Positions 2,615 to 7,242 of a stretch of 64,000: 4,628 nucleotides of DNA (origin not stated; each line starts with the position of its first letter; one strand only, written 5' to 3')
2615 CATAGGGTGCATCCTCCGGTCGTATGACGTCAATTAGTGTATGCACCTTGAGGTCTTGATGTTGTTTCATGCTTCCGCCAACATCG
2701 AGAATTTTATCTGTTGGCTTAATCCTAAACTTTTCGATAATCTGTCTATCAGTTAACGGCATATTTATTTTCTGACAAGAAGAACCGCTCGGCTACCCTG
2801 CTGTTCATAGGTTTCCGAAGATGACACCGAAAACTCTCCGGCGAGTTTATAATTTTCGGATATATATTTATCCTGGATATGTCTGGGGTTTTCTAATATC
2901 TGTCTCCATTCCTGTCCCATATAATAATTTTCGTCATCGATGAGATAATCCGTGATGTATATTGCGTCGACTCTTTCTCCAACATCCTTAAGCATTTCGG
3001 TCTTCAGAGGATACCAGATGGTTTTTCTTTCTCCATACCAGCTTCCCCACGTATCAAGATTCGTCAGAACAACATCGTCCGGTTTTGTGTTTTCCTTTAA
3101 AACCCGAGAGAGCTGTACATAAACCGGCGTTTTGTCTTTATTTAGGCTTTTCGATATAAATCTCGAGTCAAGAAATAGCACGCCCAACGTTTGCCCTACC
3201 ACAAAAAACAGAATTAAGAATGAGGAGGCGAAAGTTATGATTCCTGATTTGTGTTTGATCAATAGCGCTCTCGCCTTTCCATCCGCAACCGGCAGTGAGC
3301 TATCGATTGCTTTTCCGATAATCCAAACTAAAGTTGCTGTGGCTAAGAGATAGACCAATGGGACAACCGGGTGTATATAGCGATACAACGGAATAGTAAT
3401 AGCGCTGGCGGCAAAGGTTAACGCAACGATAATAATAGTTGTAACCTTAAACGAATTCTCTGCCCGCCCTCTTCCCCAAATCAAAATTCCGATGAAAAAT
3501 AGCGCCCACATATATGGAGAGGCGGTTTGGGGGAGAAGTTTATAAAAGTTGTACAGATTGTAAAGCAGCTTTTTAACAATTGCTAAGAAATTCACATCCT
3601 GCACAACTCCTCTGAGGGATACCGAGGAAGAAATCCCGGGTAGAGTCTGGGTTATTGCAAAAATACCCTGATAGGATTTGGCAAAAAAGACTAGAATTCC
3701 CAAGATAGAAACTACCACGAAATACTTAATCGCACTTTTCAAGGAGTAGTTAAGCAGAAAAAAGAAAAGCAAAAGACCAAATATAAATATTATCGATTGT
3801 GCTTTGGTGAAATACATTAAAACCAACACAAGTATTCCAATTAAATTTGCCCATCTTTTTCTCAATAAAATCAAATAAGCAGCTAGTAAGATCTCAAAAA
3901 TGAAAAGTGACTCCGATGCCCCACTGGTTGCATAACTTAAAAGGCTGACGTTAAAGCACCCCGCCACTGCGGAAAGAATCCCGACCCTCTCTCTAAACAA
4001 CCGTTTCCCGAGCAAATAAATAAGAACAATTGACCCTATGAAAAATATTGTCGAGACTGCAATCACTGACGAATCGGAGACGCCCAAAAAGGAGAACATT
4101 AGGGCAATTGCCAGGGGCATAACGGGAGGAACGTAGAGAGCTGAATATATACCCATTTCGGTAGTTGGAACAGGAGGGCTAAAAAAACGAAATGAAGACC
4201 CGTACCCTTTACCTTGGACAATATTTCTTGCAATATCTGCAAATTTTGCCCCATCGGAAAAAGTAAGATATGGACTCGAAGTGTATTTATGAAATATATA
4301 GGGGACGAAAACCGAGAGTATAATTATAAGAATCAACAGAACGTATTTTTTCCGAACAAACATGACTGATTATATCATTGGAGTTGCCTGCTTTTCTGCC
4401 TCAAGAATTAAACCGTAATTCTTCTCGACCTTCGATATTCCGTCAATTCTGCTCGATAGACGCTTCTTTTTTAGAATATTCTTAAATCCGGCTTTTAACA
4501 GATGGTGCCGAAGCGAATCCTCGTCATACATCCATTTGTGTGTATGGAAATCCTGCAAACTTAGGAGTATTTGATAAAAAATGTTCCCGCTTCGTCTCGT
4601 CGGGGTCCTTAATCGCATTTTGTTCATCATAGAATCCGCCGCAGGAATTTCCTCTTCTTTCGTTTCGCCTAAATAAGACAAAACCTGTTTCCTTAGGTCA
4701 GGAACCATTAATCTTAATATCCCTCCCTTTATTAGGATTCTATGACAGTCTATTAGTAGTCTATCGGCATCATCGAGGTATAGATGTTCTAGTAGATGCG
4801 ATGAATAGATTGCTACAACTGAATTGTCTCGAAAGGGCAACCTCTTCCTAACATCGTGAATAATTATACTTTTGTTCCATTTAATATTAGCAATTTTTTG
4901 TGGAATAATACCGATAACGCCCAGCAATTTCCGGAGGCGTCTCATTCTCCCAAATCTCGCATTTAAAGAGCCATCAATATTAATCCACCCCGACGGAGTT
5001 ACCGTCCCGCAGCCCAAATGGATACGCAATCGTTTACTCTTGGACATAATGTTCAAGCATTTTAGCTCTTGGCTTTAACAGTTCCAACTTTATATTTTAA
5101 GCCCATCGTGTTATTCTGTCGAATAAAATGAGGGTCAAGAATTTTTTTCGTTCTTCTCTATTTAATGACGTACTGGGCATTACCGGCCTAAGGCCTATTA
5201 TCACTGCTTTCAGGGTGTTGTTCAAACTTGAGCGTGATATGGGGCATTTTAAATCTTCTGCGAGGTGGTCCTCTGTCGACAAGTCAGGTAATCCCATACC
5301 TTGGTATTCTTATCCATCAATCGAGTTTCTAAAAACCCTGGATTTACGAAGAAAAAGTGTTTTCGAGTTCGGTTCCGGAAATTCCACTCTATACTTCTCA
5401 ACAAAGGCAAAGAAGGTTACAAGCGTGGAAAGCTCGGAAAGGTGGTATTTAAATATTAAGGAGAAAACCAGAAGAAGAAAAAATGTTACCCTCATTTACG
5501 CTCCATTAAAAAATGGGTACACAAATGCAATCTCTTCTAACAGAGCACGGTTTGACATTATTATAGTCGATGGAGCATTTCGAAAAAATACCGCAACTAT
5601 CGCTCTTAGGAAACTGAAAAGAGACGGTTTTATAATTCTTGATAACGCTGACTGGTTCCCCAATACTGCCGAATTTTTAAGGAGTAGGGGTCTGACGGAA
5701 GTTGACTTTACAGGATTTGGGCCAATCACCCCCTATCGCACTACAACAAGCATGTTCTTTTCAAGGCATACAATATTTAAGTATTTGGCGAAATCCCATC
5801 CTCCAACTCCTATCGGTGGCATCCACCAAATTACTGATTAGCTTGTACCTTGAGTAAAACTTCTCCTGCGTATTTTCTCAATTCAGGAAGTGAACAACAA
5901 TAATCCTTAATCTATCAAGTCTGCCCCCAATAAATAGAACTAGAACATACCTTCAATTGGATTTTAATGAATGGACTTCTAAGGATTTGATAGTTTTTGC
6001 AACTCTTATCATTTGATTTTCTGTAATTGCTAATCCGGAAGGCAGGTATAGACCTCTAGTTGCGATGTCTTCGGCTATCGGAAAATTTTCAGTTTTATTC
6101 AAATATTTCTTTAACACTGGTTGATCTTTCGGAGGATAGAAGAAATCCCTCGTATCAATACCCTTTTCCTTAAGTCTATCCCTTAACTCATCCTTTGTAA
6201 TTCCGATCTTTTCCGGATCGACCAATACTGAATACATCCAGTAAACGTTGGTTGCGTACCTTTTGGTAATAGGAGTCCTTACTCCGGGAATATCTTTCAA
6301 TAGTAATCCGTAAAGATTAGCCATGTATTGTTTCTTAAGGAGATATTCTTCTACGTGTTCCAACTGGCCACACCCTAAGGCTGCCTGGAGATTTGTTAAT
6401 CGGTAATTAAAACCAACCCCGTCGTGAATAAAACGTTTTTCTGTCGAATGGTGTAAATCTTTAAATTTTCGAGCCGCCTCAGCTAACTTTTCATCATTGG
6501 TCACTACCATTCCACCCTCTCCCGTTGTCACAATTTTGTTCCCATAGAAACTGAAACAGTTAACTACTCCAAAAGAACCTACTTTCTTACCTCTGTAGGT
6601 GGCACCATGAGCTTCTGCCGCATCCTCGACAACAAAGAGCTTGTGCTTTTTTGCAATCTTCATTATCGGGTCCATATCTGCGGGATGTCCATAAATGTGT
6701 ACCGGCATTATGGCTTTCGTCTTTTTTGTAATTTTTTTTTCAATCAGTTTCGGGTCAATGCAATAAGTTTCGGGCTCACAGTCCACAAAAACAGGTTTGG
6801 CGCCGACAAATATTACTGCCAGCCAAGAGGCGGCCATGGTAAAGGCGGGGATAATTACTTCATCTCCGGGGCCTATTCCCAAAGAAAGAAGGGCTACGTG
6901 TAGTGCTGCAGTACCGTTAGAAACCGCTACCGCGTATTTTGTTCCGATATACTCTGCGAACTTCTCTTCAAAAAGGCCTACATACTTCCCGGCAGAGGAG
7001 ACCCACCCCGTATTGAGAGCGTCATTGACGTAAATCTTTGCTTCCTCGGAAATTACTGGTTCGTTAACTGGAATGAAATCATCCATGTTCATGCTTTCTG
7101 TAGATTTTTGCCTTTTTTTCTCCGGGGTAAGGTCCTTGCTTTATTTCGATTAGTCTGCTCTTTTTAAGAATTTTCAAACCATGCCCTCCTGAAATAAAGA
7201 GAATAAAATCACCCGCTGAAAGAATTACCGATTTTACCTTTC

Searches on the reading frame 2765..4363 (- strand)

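Call 7: search_protein_families(library=pfam, proteins=[window:2765-4363:-], max_evalue=0.001)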
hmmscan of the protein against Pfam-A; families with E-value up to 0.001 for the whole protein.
window:2765-4363:- (532 aa): 1 family
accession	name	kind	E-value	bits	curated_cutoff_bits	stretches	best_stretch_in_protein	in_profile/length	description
PF13231.12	PMT_2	-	1.2e-09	39.1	26.1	1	78-223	2-153/160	Dolichyl-phosphate-mannose-protein mannosyltransferase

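Call 17: search_protein_families(library=ncbifam, proteins=[window:2765-4363:-], max_evalue=0.01)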
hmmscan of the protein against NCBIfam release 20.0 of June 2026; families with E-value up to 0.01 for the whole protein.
window:2765-4363:- (532 aa): 0 families

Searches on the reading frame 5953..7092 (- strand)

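Call 7: search_protein_families(library=pfam, proteins=[window:5953-7092:-], max_evalue=0.001)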
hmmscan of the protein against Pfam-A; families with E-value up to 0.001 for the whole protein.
window:5953-7092:- (379 aa): 5 families
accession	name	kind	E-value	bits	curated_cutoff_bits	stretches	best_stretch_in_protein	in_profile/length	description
PF01041.23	DegT_DnrJ_EryC1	-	4.4e-125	418.1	19.8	1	14-368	3-359/360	DegT/DnrJ/EryC1/StrS aminotransferase family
PF00155.27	Aminotran_1_2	-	7.3e-08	32.4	19.7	1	40-170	46-196/361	Aminotransferase class I and II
PF01053.26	Cys_Met_Meta_PP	-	3.1e-06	26.4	27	1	40-210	56-225/381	Cys/Met metabolism PLP-dependent enzyme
PF00266.25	Aminotran_5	-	1.6e-05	24.5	21.5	1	41-163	48-181/371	Aminotransferase class-V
PF01212.27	Beta_elim_lyase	-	0.00015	21.7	27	1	41-211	37-224/288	Beta-eliminating lyase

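Call 70: search_protein_families(library=ncbifam, proteins=[window:5953-7092:-], max_evalue=0.00001)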
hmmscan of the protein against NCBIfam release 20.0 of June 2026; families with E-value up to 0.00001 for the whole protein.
window:5953-7092:- (379 aa): 16 families
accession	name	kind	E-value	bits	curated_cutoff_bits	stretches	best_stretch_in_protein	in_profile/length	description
TIGR04181.1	NHT_00031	hypoth_equivalog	7.3e-107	357.3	420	1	7-353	1-359/359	LegC family aminotransferase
TIGR03588.1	PseC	equivalog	2.7e-82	276.7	423.5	1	7-370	2-378/380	UDP-4-amino-4,6-dideoxy-N-acetyl-beta-L-altrosamine transaminase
NF008658.2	PRK11658.1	equivalog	8.3e-73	245.2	631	1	3-370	1-375/379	UDP-4-amino-4-deoxy-L-arabinose aminotransferase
TIGR04427.1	PLP_DesI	equivalog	4.9e-71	239.9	650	1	22-369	38-380/390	dTDP-4-dehydro-6-deoxyglucose aminotransferase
NF008687.0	PRK11706.1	equivalog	1.1e-68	231.7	375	1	7-370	2-372/375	dTDP-4-amino-4,6-dideoxygalactose transaminase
NF011936.0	PRK15407.1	equivalog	3.5e-56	190.8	423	2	5-212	35-249/440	lipopolysaccharide biosynthesis protein RfbH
TIGR02379.1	ECA_wecE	subfamily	7.6e-55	186.2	434.85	1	6-369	1-372/376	dTDP-4-amino-4,6-dideoxy-D-glucose transaminase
NF005817.0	PRK07683.1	equivalog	4.3e-09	35.6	575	1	47-157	85-200/387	aminotransferase A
NF005816.0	PRK07682.1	equivalog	2.6e-08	32.9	620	1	27-161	65-206/390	aminotransferase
NF004975.0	PRK06348.1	equivalog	1.3e-07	30.9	549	1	40-158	78-202/384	pyridoxal phosphate-dependent aminotransferase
NF004621.0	PRK05957.1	equivalog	2.6e-07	29.7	498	1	52-159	89-201/389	pyridoxal phosphate-dependent aminotransferase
NF041364.1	GntC_guanitoxin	equivalog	2.8e-07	29.8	415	1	55-158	63-174/356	guanitoxin biosynthesis PLP-dependent (S)-gamma-hydroxy-L-arginine cyclodehydratase GntC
NF005744.0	PRK07568.1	subfamily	3.5e-07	29.4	389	1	54-175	90-218/398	pyridoxal phosphate-dependent aminotransferase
NF041091.1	asp_aminotase_Arch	equivalog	4.6e-07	29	550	1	53-158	88-200/376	aspartate aminotransferase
NF006488.0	PRK08912.1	equivalog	8.1e-07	28.3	498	1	56-162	92-191/387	aminotransferase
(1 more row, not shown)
